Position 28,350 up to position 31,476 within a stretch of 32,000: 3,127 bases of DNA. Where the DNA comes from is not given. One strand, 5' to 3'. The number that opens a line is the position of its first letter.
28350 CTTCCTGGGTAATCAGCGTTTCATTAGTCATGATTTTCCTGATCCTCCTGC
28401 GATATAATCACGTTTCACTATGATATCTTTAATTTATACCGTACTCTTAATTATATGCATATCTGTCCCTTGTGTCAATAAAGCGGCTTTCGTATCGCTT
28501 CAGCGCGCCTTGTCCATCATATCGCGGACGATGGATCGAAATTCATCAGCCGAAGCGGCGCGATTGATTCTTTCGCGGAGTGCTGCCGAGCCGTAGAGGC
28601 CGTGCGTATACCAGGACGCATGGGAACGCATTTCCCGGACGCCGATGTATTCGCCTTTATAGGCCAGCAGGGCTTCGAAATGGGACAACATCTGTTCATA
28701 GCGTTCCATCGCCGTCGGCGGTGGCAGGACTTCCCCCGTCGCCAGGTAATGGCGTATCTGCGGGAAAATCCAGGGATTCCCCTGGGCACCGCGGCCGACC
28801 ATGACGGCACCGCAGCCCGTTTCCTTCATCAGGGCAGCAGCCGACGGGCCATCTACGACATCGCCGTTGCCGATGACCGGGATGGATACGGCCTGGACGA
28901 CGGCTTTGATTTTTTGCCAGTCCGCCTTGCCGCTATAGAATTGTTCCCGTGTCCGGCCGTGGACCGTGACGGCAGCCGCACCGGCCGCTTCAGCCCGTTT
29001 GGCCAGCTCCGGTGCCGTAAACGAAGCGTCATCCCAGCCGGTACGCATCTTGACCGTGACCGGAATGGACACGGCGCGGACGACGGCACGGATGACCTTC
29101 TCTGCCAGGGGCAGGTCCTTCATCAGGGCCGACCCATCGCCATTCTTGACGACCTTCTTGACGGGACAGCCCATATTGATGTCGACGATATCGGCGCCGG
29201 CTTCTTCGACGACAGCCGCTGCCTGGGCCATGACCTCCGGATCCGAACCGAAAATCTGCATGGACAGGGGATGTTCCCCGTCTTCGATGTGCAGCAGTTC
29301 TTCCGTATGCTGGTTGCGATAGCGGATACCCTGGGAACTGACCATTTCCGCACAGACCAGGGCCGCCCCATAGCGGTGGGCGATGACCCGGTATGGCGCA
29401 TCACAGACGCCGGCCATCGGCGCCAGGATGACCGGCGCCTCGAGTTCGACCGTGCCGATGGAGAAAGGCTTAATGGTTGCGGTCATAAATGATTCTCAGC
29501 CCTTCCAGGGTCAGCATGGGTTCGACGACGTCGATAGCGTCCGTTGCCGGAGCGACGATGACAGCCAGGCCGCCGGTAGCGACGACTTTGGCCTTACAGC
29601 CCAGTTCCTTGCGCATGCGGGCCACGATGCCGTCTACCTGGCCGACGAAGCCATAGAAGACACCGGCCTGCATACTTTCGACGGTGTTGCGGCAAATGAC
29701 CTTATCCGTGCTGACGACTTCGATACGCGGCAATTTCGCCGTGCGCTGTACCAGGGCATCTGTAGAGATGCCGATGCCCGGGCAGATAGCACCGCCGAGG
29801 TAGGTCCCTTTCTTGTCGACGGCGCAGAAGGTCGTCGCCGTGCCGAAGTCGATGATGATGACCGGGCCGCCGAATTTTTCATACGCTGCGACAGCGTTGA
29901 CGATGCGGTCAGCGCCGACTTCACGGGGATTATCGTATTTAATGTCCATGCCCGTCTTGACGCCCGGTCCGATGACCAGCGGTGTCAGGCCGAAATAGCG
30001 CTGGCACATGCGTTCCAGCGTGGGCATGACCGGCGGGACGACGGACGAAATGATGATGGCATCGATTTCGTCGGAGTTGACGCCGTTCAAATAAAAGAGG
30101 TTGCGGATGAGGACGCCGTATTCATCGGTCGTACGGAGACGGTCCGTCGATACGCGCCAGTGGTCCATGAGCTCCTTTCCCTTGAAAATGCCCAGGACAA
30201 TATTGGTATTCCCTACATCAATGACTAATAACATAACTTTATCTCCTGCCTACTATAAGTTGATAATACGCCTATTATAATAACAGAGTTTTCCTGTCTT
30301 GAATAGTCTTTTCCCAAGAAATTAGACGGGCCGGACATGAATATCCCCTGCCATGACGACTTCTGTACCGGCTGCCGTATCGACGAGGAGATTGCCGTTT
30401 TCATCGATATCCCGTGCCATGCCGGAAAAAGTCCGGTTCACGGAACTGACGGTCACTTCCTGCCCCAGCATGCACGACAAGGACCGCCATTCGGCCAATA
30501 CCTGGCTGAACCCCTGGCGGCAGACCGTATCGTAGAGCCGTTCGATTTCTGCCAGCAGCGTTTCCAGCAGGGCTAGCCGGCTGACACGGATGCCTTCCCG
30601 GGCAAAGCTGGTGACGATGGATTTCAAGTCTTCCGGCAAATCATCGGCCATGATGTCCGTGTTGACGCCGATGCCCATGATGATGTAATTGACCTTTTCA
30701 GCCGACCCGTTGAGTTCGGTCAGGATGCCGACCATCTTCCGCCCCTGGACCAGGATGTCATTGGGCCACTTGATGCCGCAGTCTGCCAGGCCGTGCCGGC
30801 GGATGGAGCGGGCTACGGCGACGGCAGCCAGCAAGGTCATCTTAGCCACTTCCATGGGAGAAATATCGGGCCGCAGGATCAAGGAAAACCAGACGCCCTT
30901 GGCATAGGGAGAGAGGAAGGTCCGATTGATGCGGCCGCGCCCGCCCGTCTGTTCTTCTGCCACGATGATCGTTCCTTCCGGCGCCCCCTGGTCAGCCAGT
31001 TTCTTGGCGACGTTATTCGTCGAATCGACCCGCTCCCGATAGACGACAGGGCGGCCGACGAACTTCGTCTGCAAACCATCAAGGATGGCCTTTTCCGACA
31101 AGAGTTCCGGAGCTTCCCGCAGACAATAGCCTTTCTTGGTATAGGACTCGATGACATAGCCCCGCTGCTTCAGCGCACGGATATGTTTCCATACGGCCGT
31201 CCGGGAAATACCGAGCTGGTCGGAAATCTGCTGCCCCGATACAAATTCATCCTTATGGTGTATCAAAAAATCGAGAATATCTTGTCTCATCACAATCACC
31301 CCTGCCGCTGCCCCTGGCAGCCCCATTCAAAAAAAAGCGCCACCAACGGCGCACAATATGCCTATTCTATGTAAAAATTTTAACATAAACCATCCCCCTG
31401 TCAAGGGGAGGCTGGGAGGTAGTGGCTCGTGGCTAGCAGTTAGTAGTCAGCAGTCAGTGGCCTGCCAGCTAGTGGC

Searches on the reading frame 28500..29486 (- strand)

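Call 15: search_protein_families(library=pfam, proteins=[window:28500-29486:-])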
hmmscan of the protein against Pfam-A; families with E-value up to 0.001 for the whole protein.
window:28500-29486:- (328 aa): 4 families
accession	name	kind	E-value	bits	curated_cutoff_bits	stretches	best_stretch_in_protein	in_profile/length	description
PF01207.24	Dus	-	5.5e-99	331.6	20.4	1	20-321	1-303/311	Dihydrouridine synthase (Dus)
PF13714.12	PEP_mutase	-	1.4e-05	25.3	31.5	1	130-200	59-132/240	Phosphoenolpyruvate phosphomutase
PF01680.23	SOR_SNZ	-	2.4e-05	24.7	27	0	157-207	21-76/207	SOR/SNZ family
PF01180.27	DHO_dh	-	0.00015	21.5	27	0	70-148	93-165/291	Dihydroorotate dehydrogenase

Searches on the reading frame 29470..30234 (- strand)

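Call 15: search_protein_families(library=pfam, proteins=[window:29470-30234:-])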
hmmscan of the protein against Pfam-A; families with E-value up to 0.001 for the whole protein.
window:29470-30234:- (254 aa): 1 family
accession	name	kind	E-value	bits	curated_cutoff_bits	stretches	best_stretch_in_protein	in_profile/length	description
PF03309.20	Pan_kinase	-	3.5e-84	282.2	24.7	1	2-206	1-205/205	Type III pantothenate kinase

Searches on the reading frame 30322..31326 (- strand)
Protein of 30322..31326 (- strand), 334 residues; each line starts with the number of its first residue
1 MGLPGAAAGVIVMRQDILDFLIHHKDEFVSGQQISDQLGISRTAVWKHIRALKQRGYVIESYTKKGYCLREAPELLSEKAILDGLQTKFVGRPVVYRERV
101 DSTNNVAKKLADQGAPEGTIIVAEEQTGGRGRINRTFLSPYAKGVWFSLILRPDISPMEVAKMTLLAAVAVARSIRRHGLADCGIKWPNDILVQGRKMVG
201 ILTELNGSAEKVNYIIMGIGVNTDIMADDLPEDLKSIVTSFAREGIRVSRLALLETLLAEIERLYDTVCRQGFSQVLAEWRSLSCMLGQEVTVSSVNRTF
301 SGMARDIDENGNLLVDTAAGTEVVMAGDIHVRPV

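Call 15: search_protein_families(library=pfam, proteins=[window:30322-31326:-])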
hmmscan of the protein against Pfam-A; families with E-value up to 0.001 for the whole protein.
window:30322-31326:- (334 aa): 8 families
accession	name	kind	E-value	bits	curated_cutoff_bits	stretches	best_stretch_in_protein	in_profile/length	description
PF03099.24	BPL_LplA_LipB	-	5.9e-24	84.9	21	1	98-222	3-133/133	Biotin/lipoate A/B protein ligase family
PF08279.18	HTH_11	-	1e-15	57.8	25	1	14-67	2-54/55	HTH domain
PF02237.23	BPL_C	-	7.8e-12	45.4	21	1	287-330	2-46/48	Biotin protein ligase C terminal domain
PF12802.13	MarR_2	-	8.7e-08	32.6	27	1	16-58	9-50/61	MarR family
PF13412.12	HTH_24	-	2.5e-07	30.6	21.9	1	26-58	15-47/48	Winged helix-turn-helix DNA-binding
PF16917.10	BPL_LplA_LipB_2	-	4.9e-05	23.4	27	1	143-281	40-182/183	Biotin/lipoate A/B protein ligase family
PF09339.16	HTH_IclR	-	0.00076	19.6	22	0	16-58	7-48/52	IclR helix-turn-helix domain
PF21476.4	PF0610-like_N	-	0.00099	19.7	33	0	14-52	3-38/50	PF0610-like, N-terminal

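Call 18: find_encoding_contigs(protein=window:30322-31326:-, flank=10000, max_places=10)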
Protein window:30322-31326:- (334 aa): 24 contigs read that carry it; 10 places shown.
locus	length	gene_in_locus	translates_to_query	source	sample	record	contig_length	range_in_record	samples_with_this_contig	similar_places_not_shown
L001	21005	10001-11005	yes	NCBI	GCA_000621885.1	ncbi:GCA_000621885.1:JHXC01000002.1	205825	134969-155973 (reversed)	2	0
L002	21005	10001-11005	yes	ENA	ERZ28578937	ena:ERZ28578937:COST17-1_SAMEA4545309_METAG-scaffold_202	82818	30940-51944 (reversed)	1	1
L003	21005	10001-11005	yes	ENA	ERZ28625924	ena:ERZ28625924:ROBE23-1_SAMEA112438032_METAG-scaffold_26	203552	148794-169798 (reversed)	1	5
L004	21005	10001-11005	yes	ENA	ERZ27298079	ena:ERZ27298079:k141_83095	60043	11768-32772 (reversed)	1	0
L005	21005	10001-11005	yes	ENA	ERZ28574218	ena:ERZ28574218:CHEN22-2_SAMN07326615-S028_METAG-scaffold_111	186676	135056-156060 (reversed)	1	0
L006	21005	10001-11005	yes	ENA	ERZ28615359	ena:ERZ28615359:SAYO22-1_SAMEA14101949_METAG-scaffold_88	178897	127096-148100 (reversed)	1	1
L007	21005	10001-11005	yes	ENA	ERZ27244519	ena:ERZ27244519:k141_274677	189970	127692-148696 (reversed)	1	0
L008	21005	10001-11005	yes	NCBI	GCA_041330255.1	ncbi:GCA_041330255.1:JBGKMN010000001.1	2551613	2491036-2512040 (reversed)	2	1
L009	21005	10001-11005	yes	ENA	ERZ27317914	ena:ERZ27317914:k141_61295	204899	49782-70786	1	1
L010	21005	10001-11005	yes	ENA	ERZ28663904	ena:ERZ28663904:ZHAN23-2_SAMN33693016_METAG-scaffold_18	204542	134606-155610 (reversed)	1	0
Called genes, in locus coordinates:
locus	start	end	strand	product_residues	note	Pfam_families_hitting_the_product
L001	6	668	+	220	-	PF00027:cNMP_binding, PF13545:HTH_Crp_2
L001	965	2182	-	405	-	PF00926:DHBP_synthase, PF00925:GTP_cyclohydro2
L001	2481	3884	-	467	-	PF01565:FAD_binding_4, PF02913:FAD-oxidase_C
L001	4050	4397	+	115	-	PF04977:DivIC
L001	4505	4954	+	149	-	PF00575:S1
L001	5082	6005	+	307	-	PF02541:Ppx-GppA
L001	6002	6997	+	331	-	PF01171:ATP_bind_3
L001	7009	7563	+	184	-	PF00156:Pribosyltran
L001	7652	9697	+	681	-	PF06480:FtsH_ext, PF00004:AAA, PF17862:AAA_lid_3, PF01434:Peptidase_M41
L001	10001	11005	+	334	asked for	PF12802:MarR_2 (weak), PF08279:HTH_11, PF13412:HTH_24 (weak), PF03099:BPL_LplA_LipB, PF02237:BPL_C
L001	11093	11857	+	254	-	PF03309:Pan_kinase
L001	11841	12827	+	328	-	PF01207:Dus, PF01680:SOR_SNZ (faint), PF13714:PEP_mutase (faint)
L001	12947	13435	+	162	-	PF03449:GreA_GreB_N, PF01272:GreA_GreB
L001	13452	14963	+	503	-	PF01336:tRNA_anti-codon, PF00152:tRNA-synt_2, PF01409:tRNA-synt_2d (faint)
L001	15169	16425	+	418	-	-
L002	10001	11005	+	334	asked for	PF12802:MarR_2 (weak), PF08279:HTH_11, PF13412:HTH_24 (weak), PF03099:BPL_LplA_LipB, PF02237:BPL_C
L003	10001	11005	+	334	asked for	PF12802:MarR_2 (weak), PF08279:HTH_11, PF13412:HTH_24 (weak), PF03099:BPL_LplA_LipB, PF02237:BPL_C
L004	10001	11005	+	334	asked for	PF12802:MarR_2 (weak), PF08279:HTH_11, PF13412:HTH_24 (weak), PF03099:BPL_LplA_LipB, PF02237:BPL_C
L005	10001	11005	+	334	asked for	PF12802:MarR_2 (weak), PF08279:HTH_11, PF13412:HTH_24 (weak), PF03099:BPL_LplA_LipB, PF02237:BPL_C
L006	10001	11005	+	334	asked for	PF12802:MarR_2 (weak), PF08279:HTH_11, PF13412:HTH_24 (weak), PF03099:BPL_LplA_LipB, PF02237:BPL_C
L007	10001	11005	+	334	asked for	PF12802:MarR_2 (weak), PF08279:HTH_11, PF13412:HTH_24 (weak), PF03099:BPL_LplA_LipB, PF02237:BPL_C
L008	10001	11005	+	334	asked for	PF12802:MarR_2 (weak), PF08279:HTH_11, PF13412:HTH_24 (weak), PF03099:BPL_LplA_LipB, PF02237:BPL_C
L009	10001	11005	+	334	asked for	PF12802:MarR_2 (weak), PF08279:HTH_11, PF13412:HTH_24 (weak), PF03099:BPL_LplA_LipB, PF02237:BPL_C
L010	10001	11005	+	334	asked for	PF12802:MarR_2 (weak), PF08279:HTH_11, PF13412:HTH_24 (weak), PF03099:BPL_LplA_LipB, PF02237:BPL_C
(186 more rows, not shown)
